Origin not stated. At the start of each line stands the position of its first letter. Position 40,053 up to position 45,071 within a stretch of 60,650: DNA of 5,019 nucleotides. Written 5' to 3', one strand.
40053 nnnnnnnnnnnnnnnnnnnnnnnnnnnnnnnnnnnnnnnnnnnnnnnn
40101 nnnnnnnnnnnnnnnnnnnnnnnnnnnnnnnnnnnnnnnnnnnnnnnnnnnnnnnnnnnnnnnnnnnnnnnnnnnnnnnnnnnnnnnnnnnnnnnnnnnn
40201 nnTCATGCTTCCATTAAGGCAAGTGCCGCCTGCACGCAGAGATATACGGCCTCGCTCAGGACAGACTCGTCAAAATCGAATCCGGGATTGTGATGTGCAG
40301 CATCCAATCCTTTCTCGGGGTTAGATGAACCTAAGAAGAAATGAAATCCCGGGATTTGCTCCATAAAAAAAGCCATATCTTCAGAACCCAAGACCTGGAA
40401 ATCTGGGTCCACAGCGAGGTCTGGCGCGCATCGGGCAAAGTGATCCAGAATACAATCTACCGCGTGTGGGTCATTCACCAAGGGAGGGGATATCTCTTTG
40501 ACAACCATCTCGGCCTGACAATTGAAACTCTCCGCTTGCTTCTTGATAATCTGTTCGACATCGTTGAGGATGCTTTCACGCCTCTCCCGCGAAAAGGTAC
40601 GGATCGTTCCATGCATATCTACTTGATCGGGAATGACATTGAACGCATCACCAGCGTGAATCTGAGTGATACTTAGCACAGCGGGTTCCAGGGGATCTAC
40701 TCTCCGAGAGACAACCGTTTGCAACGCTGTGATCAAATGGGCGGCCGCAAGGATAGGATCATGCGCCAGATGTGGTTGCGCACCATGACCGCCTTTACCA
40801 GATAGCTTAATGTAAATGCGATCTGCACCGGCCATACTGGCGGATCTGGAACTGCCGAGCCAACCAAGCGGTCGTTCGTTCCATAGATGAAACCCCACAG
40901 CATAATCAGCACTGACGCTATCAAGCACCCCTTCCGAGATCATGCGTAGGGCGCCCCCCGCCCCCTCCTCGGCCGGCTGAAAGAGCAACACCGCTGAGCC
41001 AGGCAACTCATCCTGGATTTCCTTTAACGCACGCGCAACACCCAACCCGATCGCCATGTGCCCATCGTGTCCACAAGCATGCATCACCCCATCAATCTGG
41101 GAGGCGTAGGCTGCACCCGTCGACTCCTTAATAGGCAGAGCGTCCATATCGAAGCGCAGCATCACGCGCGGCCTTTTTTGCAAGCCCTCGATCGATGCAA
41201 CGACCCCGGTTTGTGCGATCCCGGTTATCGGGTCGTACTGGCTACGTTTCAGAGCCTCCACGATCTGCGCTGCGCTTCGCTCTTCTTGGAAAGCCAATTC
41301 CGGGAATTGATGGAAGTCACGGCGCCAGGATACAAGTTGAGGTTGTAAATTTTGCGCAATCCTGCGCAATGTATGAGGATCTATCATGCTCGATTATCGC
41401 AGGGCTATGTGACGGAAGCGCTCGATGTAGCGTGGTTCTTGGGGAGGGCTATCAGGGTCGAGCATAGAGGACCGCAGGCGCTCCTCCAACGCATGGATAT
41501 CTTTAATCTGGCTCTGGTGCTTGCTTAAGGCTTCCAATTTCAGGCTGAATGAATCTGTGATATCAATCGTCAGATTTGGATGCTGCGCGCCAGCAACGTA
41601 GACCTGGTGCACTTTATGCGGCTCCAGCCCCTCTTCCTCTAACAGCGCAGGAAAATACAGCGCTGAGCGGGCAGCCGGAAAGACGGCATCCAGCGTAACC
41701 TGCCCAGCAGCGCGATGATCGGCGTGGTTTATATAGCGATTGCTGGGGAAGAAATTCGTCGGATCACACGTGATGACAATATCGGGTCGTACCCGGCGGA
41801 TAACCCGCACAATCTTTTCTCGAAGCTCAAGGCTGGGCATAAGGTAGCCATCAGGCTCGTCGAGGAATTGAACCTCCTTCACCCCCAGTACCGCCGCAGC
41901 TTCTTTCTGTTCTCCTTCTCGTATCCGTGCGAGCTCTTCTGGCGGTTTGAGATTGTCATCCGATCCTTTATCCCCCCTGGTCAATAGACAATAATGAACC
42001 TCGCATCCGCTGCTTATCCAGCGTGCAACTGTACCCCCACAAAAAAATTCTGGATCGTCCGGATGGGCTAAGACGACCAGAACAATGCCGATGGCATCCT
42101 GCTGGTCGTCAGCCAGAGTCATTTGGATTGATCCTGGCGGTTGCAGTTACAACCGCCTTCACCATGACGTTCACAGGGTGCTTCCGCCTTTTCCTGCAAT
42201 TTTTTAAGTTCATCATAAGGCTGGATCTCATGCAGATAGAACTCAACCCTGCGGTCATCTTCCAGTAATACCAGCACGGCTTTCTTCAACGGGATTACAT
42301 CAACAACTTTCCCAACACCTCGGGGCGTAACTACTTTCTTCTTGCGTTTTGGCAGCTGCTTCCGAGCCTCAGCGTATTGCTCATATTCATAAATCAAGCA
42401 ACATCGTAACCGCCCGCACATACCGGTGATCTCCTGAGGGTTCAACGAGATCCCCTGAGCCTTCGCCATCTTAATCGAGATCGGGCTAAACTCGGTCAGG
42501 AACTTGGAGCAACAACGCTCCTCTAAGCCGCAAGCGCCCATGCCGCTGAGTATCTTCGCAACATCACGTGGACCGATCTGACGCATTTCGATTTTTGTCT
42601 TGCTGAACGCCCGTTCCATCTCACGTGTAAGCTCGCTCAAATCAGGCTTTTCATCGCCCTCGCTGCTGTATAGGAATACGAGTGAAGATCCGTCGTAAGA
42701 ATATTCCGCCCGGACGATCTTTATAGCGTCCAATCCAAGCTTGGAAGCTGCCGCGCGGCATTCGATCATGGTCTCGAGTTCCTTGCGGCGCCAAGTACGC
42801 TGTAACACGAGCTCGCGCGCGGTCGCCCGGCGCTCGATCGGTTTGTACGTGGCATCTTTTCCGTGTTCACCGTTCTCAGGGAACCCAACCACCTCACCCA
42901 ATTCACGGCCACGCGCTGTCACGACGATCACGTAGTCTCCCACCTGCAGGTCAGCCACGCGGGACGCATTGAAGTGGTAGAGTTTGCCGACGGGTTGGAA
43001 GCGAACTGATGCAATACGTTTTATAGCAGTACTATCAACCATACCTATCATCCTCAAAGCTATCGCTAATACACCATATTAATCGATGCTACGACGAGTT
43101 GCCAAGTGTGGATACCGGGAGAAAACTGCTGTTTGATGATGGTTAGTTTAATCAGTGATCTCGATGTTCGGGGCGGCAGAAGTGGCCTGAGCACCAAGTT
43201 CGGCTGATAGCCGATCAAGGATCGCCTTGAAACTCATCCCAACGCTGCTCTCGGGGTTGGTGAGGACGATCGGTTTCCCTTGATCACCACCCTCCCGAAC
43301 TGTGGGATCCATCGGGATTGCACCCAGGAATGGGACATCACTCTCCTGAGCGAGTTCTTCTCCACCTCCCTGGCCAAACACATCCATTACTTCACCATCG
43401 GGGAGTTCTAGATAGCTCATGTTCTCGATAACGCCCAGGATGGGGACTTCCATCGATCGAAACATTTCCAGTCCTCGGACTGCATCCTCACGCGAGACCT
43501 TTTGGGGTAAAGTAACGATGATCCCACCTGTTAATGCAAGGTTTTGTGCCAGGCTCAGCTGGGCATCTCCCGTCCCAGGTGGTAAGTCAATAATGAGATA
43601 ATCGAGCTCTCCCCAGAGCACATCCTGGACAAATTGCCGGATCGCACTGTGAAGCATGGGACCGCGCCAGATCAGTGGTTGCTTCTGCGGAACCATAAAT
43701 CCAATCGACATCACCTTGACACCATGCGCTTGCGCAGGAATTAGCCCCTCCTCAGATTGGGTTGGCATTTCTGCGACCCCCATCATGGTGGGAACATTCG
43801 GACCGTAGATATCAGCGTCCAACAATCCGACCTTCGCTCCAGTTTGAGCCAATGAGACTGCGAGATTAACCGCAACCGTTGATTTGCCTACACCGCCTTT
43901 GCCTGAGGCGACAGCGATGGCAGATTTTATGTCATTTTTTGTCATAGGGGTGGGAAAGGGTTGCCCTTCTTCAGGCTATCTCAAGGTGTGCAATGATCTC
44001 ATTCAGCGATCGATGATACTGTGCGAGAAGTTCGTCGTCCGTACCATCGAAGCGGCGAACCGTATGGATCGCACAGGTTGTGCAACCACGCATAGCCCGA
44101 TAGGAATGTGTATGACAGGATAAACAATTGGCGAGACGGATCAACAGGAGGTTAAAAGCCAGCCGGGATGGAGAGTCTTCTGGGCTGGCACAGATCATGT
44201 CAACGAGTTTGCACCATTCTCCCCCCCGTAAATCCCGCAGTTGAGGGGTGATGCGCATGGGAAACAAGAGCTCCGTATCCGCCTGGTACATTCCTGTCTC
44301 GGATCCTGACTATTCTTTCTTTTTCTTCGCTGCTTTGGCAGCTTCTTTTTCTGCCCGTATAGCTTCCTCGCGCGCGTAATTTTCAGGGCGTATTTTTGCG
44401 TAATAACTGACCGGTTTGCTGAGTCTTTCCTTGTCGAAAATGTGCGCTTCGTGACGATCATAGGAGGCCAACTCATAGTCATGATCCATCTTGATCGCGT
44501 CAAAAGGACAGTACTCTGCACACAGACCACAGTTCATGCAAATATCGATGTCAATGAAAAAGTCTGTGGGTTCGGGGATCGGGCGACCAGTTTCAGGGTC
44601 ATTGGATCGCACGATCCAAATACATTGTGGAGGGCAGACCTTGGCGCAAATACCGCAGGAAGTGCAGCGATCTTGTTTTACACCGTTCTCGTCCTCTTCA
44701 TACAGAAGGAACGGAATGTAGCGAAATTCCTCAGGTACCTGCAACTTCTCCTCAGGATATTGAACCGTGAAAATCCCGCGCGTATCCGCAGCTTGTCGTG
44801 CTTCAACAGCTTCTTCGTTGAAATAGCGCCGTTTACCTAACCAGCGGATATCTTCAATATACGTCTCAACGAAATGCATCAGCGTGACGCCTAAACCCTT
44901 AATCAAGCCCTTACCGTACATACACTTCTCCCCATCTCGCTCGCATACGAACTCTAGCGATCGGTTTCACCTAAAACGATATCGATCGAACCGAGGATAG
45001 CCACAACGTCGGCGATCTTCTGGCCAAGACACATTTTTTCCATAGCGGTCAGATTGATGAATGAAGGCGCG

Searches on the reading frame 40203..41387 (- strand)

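Call 23: search_protein_families(library=pfam, proteins=[window:40203-41387:-], max_evalue=0.00001)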
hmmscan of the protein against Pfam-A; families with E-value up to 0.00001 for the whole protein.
window:40203-41387:- (394 aa): 2 families
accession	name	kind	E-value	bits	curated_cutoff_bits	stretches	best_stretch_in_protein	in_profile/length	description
PF01546.33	Peptidase_M20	-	3.4e-36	125.5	24.6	1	76-387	1-203/206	Peptidase family M20/M25/M40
PF07687.19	M20_dimer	-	1.8e-14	54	21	1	188-286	6-104/107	Peptidase dimerisation domain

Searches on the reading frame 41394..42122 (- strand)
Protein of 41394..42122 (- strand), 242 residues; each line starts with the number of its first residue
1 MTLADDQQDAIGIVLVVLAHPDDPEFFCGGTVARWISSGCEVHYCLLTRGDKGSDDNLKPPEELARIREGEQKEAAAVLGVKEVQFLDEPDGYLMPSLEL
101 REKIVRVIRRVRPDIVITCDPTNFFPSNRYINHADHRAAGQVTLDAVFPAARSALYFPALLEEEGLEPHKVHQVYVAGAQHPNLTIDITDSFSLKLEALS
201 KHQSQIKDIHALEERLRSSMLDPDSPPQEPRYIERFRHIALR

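Call 23: search_protein_families(library=pfam, proteins=[window:41394-42122:-], max_evalue=0.00001)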
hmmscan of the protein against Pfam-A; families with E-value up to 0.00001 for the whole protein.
window:41394-42122:- (242 aa): 1 family
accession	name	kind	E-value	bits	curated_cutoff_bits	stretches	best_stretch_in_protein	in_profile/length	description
PF02585.22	PIG-L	-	4.7e-34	118.1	28.2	1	15-146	1-128/129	GlcNAc-PI de-N-acetylase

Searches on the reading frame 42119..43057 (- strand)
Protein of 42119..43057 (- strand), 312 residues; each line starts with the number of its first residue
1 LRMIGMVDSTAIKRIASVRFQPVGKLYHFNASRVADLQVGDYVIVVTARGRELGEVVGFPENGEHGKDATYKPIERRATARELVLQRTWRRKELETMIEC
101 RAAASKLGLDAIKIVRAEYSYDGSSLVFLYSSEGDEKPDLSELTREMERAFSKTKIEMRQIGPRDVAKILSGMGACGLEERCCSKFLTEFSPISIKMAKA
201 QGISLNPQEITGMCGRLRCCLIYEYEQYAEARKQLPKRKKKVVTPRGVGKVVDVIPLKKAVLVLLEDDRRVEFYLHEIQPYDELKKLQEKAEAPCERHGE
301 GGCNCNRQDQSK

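Call 63: search_protein_families(library=pfam, proteins=[window:42119-43057:-], max_evalue=0.00001)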
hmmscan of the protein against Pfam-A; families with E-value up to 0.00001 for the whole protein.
window:42119-43057:- (312 aa): 1 family
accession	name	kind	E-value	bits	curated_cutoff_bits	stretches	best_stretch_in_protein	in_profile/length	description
PF04468.17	PSP1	-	9.1e-16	58.4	27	1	72-161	1-86/86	PSP1 C-terminal conserved region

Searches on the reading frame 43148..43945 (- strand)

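Call 63: search_protein_families(library=pfam, proteins=[window:43148-43945:-], max_evalue=0.00001)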
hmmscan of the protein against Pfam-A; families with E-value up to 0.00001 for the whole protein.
window:43148-43945:- (265 aa): 5 families
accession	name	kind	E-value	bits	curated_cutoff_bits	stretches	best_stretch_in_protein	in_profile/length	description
PF10609.15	ParA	-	5.1e-100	334.4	27.1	1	6-246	2-245/246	NUBPL iron-transfer P-loop NTPase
PF01656.29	CbiA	-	1.8e-16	60.7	25.4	1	10-226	1-125/125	CobQ/CobB/MinD/ParA nucleotide binding domain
PF13614.12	AAA_31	-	3e-11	44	27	1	9-57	3-50/177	AAA domain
PF09140.17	MipZ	-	6.5e-08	32.6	20.7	1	10-51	3-44/262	ATPase MipZ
PF00142.24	Fer4_NifH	-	7.9e-06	26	25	0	14-45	6-37/271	4Fe-4S iron sulfur cluster binding proteins, NifH/frxC family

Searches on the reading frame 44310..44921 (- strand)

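Call 63: search_protein_families(library=pfam, proteins=[window:44310-44921:-], max_evalue=0.00001)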
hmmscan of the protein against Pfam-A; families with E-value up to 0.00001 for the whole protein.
window:44310-44921:- (203 aa): 8 families
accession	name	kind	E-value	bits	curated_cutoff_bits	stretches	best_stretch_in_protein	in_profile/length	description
PF00037.32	Fer4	-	8.5e-13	48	21.1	1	123-144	3-24/24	4Fe-4S binding domain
PF12838.12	Fer4_7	-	4.1e-10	40.4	27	1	85-142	1-52/52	4Fe-4S dicluster domain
PF12797.12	Fer4_2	-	6.6e-10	38.7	24.5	0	121-140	3-22/22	4Fe-4S binding domain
PF14697.11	Fer4_21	-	1.2e-09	38.5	35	0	80-101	35-57/59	4Fe-4S dicluster domain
PF13187.11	Fer4_9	-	4.1e-09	36.8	27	0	79-101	34-52/52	4Fe-4S dicluster domain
PF13484.11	Fer4_16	-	1.8e-08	35.5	30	0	128-160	2-33/66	4Fe-4S double cluster binding domain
PF12837.12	Fer4_6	-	5.5e-08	32.8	25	0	81-101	4-24/24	4Fe-4S binding domain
PF25160.1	LdpA_Fe-S-bd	-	2.2e-07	31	27.6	0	78-102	20-44/49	LdpA Fe-S cluster-binding domain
